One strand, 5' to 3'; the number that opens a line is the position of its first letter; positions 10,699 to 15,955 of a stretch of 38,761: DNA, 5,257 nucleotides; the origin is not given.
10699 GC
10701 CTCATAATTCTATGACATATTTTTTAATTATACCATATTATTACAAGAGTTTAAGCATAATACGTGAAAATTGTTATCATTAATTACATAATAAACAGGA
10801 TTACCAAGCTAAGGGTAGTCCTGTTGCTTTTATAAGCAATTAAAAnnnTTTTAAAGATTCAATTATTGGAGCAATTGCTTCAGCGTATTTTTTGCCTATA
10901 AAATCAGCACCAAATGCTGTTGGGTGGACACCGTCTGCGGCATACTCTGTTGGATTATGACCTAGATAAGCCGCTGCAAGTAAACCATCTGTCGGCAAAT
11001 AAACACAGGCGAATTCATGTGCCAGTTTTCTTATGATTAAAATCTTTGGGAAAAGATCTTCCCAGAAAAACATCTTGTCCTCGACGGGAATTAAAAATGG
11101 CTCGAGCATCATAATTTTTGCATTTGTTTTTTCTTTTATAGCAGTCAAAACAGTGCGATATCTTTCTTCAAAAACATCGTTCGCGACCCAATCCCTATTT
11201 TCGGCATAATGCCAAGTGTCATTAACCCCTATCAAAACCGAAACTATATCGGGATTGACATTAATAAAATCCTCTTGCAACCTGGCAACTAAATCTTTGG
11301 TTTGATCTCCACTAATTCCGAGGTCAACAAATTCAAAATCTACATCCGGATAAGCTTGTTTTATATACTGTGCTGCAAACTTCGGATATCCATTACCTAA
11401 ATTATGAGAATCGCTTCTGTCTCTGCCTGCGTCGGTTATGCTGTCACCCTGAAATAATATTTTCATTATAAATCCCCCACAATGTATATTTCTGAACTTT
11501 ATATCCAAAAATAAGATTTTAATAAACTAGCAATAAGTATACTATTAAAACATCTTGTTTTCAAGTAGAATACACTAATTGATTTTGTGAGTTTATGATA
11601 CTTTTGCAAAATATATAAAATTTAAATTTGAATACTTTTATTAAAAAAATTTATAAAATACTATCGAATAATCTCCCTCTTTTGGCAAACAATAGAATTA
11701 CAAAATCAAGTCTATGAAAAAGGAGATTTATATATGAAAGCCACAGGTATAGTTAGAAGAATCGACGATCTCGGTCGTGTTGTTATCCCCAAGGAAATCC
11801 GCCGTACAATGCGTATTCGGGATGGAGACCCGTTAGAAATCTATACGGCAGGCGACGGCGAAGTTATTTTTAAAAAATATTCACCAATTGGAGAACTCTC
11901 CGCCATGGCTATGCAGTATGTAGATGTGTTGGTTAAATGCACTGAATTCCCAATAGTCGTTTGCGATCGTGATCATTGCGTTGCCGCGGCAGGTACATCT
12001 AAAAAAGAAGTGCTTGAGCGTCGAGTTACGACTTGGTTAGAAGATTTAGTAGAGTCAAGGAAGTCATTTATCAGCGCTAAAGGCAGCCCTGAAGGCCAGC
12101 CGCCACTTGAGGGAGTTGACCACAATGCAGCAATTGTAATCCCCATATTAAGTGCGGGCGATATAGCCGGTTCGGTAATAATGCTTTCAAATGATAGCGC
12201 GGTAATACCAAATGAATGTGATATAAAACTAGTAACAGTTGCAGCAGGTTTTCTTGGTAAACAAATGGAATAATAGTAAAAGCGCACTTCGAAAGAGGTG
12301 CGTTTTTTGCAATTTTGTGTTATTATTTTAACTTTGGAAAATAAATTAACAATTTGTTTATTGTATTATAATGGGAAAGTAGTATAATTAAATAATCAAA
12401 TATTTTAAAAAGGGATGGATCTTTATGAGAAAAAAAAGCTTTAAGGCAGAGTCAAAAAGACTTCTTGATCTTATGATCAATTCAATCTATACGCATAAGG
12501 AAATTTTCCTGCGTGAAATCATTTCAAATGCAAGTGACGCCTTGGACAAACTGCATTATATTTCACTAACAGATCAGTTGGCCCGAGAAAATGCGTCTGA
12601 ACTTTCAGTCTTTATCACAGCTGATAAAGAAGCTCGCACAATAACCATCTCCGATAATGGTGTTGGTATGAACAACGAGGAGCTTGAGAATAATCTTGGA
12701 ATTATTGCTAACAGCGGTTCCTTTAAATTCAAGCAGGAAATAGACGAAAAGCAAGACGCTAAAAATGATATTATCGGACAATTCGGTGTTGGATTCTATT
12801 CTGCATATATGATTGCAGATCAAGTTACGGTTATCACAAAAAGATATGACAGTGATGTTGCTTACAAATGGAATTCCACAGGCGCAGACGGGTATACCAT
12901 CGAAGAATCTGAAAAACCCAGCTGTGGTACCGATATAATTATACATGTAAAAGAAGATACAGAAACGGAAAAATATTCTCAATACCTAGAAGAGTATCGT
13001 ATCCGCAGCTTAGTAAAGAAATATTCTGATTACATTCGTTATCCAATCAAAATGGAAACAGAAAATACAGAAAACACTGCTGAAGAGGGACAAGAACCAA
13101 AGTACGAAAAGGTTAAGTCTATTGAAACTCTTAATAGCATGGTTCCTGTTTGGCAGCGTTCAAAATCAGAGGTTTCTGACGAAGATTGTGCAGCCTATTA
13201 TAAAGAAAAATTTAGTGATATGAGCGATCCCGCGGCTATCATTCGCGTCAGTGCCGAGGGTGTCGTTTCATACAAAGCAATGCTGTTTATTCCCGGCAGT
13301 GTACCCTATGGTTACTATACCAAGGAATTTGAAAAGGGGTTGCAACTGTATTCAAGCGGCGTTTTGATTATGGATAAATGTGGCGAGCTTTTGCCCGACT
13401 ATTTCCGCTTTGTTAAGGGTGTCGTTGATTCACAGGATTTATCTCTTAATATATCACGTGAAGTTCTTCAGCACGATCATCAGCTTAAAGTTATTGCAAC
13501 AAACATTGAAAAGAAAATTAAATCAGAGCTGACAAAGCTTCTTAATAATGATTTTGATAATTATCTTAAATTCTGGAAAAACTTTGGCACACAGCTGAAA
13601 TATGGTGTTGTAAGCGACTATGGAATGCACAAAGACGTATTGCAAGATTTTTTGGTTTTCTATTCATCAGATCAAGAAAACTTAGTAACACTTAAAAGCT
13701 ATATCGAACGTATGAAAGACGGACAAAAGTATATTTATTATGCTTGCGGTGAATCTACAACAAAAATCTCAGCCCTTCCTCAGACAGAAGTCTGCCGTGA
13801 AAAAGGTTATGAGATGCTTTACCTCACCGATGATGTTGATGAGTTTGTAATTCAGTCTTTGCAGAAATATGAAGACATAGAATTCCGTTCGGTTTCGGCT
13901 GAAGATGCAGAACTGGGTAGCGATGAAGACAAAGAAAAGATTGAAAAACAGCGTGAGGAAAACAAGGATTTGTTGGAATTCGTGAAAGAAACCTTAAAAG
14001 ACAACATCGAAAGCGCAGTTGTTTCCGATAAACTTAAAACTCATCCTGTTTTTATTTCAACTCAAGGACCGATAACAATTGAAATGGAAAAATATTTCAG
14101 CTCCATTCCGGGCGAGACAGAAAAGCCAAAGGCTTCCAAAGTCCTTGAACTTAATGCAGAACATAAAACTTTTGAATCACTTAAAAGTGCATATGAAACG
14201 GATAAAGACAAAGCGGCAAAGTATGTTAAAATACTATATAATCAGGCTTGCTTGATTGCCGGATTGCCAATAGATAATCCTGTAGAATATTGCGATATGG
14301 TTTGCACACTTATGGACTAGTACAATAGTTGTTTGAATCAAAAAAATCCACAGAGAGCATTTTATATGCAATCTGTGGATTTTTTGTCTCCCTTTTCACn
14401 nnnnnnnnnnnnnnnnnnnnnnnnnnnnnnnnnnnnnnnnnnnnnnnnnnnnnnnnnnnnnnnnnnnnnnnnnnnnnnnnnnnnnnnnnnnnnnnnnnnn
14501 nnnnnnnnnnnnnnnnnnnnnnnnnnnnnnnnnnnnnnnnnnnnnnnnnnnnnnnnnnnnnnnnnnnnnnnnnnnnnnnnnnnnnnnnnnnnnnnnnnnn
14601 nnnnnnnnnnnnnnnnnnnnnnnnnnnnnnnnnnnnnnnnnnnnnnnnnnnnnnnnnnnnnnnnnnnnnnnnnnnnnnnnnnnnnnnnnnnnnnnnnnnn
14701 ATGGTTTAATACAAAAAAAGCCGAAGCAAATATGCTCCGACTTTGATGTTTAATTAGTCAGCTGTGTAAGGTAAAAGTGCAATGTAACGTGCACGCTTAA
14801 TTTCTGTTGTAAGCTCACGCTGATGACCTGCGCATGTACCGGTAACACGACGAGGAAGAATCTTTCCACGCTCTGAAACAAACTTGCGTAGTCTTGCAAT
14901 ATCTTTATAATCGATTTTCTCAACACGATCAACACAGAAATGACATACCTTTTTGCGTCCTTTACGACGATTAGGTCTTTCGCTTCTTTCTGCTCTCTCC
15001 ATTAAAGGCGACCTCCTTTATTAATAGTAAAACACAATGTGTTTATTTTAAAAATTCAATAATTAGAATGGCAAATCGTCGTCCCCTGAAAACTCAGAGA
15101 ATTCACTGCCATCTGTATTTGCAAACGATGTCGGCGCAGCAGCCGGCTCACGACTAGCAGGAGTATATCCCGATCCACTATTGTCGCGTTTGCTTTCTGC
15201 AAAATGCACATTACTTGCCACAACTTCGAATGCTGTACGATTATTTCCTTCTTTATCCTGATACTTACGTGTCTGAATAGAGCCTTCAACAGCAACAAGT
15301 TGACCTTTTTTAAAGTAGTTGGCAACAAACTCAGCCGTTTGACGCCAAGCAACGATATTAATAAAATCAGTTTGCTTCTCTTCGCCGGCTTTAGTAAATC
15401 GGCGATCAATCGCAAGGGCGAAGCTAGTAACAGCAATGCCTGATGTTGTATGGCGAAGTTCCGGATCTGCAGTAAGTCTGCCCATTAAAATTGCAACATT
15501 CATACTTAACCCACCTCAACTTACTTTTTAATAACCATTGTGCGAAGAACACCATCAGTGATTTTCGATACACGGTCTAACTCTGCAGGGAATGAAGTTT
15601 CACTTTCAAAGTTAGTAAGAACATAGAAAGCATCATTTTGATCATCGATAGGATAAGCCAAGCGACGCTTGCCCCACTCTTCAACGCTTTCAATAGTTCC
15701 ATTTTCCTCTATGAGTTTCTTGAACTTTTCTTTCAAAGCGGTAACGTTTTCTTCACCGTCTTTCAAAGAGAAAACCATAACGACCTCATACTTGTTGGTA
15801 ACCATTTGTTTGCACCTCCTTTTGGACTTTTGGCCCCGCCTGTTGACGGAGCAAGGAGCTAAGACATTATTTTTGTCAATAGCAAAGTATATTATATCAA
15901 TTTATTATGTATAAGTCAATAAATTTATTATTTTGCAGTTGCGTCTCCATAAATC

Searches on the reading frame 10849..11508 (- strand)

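Call 44: search_protein_families(library=ncbifam, proteins=[window:10849-11508:-], max_evalue=0.001)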
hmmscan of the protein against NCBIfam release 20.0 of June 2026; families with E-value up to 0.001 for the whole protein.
window:10849-11508:- (220 aa): 2 families
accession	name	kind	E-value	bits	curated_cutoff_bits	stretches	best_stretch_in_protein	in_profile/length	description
NF007819.1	PRK10528.1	equivalog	6.8e-05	22.7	270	1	58-217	65-209/210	multifunctional acyl-CoA thioesterase I/protease I/lysophospholipase L1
NF042968.1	AcxylEst_AxeA1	equivalog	0.00011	20.6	700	1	79-204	337-455/459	acetylxylan esterase AxeA1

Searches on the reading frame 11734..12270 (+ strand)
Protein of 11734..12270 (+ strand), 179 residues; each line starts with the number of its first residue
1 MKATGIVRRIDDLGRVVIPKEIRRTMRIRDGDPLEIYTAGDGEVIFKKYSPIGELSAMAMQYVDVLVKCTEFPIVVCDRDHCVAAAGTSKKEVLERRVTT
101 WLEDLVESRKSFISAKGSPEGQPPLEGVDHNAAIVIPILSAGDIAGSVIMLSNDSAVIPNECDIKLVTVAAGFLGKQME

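Call 44: search_protein_families(library=ncbifam, proteins=[window:11734-12270:+], max_evalue=0.001)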
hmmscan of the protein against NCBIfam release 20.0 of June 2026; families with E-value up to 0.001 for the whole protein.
window:11734-12270:+ (179 aa): 4 families
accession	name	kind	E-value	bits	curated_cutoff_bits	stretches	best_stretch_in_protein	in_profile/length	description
TIGR02851.1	spore_V_T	equivalog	1.6e-61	207.3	235.9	1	2-179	1-180/180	stage V sporulation protein T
TIGR01439.1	lp_hng_hel_AbrB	domain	6.8e-12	44.9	28.3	1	8-49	2-43/44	transcriptional regulator, AbrB family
NF040962.1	near_HgcAB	equivalog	9e-06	25.4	70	1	9-64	9-65/70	HgcAB-associated protein HgcC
TIGR02609.1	doc_partner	hypoth_equivalog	0.00011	22.5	55.9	1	16-65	12-60/74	putative addiction module antidote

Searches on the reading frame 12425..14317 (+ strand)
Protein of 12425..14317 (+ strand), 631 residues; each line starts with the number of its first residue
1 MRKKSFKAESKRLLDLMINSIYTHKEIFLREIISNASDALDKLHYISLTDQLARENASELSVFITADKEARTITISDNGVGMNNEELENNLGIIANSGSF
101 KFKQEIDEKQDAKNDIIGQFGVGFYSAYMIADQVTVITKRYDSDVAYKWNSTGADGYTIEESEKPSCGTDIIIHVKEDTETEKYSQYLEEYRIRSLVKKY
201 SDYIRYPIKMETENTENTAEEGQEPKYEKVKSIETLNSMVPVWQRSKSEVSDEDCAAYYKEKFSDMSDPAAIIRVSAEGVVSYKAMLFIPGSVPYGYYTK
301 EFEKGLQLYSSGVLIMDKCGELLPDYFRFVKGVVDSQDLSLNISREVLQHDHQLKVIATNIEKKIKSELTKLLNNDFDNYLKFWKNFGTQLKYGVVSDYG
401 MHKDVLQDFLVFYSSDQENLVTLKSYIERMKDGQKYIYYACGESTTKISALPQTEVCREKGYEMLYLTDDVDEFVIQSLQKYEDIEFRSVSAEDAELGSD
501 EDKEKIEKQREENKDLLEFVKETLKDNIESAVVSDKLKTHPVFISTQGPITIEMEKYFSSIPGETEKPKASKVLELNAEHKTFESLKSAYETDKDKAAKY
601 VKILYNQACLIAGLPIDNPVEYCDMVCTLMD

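Call 44: search_protein_families(library=ncbifam, proteins=[window:12425-14317:+], max_evalue=0.001)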
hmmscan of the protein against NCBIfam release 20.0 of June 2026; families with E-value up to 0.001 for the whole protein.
window:12425-14317:+ (631 aa): 4 families
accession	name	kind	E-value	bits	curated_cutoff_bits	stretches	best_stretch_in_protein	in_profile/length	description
NF003555.1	PRK05218.1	equivalog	7.5e-201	668.8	371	1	3-630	2-614/614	molecular chaperone HtpG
NF010683.0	PRK14083.1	equivalog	2.3e-52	178.3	455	1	3-617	5-577/604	HSP90 family protein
NF050001.1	restrict_BbrUII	equivalog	6.8e-08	31.5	550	1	61-148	39-125/659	BbrUII/HgiDII family restriction enzyme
NF047352.1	P_loop_sacsin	domain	1e-05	25.9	50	1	28-136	3-79/80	sacsin N-terminal ATP-binding-like domain-containing protein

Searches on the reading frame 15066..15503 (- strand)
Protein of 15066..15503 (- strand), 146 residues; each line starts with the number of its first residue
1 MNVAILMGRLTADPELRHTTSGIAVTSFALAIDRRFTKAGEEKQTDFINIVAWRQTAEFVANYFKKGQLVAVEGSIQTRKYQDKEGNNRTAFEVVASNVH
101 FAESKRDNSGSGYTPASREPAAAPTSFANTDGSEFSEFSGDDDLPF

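Call 44: search_protein_families(library=ncbifam, proteins=[window:15066-15503:-], max_evalue=0.001)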
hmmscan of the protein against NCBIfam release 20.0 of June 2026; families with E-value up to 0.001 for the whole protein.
window:15066-15503:- (146 aa): 20 families
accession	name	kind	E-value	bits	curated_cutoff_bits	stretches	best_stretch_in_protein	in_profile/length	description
TIGR00621.2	ssb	subfamily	2.2e-36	125.7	53.95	1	2-146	5-165/165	single-stranded DNA-binding protein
NF005580.0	PRK07275.1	subfamily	9.1e-34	117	254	1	2-142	3-144/162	single-stranded DNA-binding protein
NF005241.0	PRK06751.1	equivalog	8e-33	114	313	1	1-137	2-135/173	single-stranded DNA-binding protein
NF005242.0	PRK06752.1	equivalog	8.6e-28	96.8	189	1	1-109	2-110/112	single-stranded DNA-binding protein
NF005579.0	PRK07274.1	equivalog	6.1e-27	93.9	169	1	1-106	2-106/131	single-stranded DNA-binding protein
NF006297.0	PRK08486.1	equivalog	4.7e-22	79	212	1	2-112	3-115/182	single-stranded DNA-binding protein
NF005851.0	PRK07772.1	subfamily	2.6e-21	76.7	194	1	6-99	9-106/191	single-stranded DNA-binding protein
NF005406.0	PRK06958.1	subfamily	4.8e-21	76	252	1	2-112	5-118/182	single-stranded DNA-binding protein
NF005674.0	PRK07459.1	equivalog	5.7e-19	68.2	161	1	1-112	3-111/121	single-stranded DNA-binding protein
NF006533.0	PRK09010.1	subfamily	1.3e-18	67.6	260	1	2-98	7-106/177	single-stranded DNA-binding protein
NF006445.0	PRK08763.1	subfamily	1.8e-17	64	246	1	2-117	6-126/164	single-stranded DNA-binding protein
NF004948.0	PRK06293.1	equivalog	1e-16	61.3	156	1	1-110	1-108/161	single-stranded DNA-binding protein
NF004972.0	PRK06341.1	equivalog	2.2e-16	60.3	254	1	2-117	6-125/166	single-stranded DNA-binding protein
NF004357.0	PRK05733.1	subfamily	3.3e-14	53.3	241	1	2-96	6-102/172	single-stranded DNA-binding protein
NF005170.0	PRK06642.1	equivalog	5.4e-13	49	270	1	2-145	6-151/152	single-stranded DNA-binding protein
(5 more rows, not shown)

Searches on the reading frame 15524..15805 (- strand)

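Call 44: search_protein_families(library=ncbifam, proteins=[window:15524-15805:-], max_evalue=0.001)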
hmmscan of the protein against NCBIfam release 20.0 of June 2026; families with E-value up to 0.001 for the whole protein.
window:15524-15805:- (94 aa): 1 family
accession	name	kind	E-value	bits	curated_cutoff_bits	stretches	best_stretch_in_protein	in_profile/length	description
TIGR00166.1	S6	equivalog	1e-23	83.3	42.9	1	4-94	2-93/95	30S ribosomal protein S6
